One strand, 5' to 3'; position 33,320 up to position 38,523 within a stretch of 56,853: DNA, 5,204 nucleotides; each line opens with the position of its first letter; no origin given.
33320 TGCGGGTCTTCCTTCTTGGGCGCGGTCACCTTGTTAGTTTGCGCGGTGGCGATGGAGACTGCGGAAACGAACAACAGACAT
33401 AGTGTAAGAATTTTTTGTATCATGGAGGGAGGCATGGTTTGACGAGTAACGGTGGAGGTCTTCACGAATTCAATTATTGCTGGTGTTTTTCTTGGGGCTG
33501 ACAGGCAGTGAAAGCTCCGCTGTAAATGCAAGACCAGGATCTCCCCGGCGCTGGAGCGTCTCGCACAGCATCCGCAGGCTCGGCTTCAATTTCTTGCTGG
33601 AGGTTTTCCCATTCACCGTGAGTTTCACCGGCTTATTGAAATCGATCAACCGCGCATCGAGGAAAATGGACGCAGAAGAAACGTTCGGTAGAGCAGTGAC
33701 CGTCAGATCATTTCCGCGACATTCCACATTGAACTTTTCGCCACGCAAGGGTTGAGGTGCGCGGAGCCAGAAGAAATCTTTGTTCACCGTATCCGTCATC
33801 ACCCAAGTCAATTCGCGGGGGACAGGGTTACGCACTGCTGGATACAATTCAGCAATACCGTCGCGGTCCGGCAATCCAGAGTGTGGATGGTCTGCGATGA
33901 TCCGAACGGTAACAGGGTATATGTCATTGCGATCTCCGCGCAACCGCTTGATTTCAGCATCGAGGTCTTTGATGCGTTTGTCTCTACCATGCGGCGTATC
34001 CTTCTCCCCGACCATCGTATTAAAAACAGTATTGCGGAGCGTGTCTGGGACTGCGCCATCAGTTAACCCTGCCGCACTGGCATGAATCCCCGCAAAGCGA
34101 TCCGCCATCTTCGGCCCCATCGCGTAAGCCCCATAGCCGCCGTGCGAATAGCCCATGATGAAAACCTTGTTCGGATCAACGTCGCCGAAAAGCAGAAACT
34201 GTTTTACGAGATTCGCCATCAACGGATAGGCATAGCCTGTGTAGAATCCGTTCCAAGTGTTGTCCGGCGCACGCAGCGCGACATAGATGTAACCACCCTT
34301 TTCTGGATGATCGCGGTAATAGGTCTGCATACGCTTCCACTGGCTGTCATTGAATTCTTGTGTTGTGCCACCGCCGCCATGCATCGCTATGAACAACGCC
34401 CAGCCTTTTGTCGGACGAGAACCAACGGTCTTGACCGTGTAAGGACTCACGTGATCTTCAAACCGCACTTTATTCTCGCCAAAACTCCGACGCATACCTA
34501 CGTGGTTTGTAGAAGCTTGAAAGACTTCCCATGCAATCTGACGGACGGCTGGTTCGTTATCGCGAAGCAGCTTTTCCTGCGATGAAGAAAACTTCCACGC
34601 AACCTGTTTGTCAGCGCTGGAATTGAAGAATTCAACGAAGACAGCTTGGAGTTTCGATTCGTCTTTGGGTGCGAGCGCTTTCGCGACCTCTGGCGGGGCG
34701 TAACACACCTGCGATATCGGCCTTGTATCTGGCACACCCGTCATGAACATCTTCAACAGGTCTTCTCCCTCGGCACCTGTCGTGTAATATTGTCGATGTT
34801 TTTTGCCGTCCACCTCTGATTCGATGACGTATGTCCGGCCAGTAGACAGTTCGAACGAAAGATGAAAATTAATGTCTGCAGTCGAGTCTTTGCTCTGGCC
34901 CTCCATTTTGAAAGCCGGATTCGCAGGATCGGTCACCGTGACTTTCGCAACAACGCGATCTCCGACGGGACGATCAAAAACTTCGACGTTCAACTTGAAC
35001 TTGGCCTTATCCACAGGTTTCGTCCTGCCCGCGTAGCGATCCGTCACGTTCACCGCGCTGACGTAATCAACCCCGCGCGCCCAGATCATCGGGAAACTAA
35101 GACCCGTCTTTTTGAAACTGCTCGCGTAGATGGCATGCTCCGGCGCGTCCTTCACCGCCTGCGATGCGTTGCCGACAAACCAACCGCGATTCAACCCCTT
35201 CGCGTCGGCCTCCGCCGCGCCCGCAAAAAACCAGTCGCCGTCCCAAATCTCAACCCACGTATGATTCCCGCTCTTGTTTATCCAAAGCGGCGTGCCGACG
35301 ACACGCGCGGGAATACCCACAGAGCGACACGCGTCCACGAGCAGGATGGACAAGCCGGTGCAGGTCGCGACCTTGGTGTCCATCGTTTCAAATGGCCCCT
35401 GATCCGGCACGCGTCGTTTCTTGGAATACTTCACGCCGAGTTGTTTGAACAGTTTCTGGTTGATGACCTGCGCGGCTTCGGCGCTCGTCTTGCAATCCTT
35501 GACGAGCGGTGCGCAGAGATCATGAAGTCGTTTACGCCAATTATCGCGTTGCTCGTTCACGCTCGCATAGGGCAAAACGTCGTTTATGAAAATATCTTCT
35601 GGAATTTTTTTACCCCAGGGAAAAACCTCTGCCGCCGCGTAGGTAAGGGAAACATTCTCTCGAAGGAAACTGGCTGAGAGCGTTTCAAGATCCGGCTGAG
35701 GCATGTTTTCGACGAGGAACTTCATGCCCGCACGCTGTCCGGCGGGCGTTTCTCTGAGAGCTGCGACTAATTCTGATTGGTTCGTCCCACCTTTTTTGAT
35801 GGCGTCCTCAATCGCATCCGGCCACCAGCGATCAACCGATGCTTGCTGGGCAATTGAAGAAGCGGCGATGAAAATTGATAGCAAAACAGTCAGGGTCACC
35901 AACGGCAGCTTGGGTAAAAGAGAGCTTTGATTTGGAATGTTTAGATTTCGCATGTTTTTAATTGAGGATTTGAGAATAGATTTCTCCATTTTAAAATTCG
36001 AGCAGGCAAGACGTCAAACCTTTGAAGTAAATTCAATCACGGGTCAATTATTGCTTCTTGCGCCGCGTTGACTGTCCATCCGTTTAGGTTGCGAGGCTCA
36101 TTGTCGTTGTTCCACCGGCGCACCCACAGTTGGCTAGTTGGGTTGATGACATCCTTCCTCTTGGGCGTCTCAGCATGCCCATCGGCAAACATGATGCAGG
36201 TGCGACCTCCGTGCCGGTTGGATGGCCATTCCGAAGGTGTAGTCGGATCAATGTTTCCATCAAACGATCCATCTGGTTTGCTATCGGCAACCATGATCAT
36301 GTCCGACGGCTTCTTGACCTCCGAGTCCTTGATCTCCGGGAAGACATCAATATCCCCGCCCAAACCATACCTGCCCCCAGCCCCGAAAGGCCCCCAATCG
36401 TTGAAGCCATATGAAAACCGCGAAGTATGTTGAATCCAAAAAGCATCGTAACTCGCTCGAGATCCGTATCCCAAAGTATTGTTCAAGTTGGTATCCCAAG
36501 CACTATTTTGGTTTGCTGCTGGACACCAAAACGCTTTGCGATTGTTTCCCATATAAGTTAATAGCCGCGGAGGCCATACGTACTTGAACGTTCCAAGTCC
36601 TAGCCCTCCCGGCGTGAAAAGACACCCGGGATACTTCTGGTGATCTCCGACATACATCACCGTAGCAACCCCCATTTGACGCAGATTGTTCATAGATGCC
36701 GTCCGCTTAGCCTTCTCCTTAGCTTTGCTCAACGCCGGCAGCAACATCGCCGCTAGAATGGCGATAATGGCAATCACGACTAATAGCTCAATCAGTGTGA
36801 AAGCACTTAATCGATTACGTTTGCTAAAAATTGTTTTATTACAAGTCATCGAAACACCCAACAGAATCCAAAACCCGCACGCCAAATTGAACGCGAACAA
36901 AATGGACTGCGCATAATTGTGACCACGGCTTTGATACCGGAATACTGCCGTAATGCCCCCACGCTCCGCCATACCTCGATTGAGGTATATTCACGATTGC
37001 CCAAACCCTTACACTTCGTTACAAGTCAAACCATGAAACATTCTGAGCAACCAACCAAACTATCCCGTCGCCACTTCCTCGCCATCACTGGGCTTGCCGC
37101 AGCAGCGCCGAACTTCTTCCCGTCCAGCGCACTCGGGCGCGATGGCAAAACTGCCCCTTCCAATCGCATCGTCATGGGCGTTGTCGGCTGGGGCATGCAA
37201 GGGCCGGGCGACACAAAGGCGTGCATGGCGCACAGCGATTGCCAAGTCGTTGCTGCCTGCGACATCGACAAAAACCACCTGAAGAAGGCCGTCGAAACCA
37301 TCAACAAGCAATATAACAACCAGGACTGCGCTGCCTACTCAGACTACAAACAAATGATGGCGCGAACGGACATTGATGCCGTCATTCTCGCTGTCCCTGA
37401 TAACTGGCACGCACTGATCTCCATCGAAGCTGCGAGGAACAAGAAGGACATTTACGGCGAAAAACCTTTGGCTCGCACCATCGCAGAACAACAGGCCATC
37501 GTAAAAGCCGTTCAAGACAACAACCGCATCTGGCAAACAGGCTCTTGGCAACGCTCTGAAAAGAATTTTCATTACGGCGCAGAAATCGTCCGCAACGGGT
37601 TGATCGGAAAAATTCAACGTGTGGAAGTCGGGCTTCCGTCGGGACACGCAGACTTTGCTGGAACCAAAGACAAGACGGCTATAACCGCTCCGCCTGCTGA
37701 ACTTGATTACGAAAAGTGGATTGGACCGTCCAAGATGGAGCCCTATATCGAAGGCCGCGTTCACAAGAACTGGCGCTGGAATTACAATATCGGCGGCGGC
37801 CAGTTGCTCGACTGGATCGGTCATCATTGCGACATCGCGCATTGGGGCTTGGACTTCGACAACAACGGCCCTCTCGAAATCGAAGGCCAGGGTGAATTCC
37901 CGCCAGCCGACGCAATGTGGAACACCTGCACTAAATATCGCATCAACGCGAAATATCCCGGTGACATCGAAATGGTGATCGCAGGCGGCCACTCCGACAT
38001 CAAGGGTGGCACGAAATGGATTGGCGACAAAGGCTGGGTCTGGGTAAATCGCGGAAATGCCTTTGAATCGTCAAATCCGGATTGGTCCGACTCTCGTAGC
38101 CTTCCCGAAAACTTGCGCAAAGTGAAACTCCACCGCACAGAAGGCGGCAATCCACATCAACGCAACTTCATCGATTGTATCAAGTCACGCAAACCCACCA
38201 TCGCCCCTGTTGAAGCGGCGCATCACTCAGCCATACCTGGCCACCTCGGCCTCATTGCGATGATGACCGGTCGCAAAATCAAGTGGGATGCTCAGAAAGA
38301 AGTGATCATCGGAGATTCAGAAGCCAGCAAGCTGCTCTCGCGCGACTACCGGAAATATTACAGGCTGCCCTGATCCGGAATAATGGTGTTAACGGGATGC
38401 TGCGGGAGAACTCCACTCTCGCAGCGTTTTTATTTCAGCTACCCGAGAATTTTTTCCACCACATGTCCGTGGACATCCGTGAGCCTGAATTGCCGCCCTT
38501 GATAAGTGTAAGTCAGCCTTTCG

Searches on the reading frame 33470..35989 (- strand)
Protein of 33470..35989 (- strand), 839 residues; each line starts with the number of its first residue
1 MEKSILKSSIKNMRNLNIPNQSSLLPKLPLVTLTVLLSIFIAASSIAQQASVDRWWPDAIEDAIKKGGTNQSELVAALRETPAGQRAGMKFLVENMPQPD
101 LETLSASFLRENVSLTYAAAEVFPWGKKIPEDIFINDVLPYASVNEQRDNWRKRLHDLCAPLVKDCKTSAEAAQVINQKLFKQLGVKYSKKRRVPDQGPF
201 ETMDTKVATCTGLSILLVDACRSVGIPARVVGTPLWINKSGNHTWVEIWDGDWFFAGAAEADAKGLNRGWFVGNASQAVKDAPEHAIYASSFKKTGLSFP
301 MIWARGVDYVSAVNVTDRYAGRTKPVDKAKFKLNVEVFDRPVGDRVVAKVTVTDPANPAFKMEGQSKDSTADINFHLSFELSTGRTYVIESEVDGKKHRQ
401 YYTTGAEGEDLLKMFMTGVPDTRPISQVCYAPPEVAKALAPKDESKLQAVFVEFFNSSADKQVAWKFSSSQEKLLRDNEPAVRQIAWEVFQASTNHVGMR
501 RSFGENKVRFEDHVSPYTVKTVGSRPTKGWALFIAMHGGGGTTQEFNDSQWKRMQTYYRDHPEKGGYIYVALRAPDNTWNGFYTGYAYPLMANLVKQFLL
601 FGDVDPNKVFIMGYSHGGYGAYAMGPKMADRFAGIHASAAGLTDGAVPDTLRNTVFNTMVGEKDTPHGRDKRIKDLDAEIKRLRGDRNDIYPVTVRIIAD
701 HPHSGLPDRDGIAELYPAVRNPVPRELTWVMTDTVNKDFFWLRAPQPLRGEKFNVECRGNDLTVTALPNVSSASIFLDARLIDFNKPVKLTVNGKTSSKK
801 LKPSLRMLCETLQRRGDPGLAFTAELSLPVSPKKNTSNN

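Call 79: search_protein_families(library=pfam, proteins=[window:33470-35989:-], max_evalue=0.00001)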
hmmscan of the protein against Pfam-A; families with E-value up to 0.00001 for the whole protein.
window:33470-35989:- (839 aa): 1 family
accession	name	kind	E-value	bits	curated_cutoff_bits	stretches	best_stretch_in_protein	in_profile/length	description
PF01841.26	Transglut_core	-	1e-15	58.4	23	1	158-254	3-104/108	Transglutaminase-like superfamily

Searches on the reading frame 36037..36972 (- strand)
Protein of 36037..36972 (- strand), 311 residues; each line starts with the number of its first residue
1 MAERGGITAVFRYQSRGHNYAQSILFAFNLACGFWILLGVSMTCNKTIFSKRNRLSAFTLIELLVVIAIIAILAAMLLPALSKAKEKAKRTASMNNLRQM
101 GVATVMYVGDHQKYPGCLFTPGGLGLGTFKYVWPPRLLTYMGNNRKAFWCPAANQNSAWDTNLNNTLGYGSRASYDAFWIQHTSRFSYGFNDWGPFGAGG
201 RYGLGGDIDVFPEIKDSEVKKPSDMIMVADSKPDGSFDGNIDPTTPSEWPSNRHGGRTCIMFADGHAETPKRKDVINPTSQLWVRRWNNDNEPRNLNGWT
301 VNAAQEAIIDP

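Call 79: search_protein_families(library=pfam, proteins=[window:36037-36972:-], max_evalue=0.00001)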
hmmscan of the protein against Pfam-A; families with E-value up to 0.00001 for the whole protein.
window:36037-36972:- (311 aa): 2 families
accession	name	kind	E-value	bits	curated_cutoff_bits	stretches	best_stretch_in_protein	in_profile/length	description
PF07963.17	N_methyl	-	1.9e-07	30.8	21.2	1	53-78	2-27/27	Prokaryotic N-terminal methylation motif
PF07596.16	SBP_bac_10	-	6.2e-07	30.2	23.3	0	83-123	2-42/268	Protein of unknown function (DUF1559)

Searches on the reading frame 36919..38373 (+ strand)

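Call 79: search_protein_families(library=pfam, proteins=[window:36919-38373:+], max_evalue=0.00001)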
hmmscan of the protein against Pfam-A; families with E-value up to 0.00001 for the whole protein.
window:36919-38373:+ (484 aa): 2 families
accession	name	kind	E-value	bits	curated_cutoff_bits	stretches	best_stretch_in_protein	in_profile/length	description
PF19051.5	GFO_IDH_MocA_C2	-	6.5e-25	88.5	23.3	1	223-482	11-253/254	Oxidoreductase family, C-terminal alpha/beta domain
PF01408.29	GFO_IDH_MocA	-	1.4e-16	61.7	24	1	86-207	3-118/120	Oxidoreductase family, NAD-binding Rossmann fold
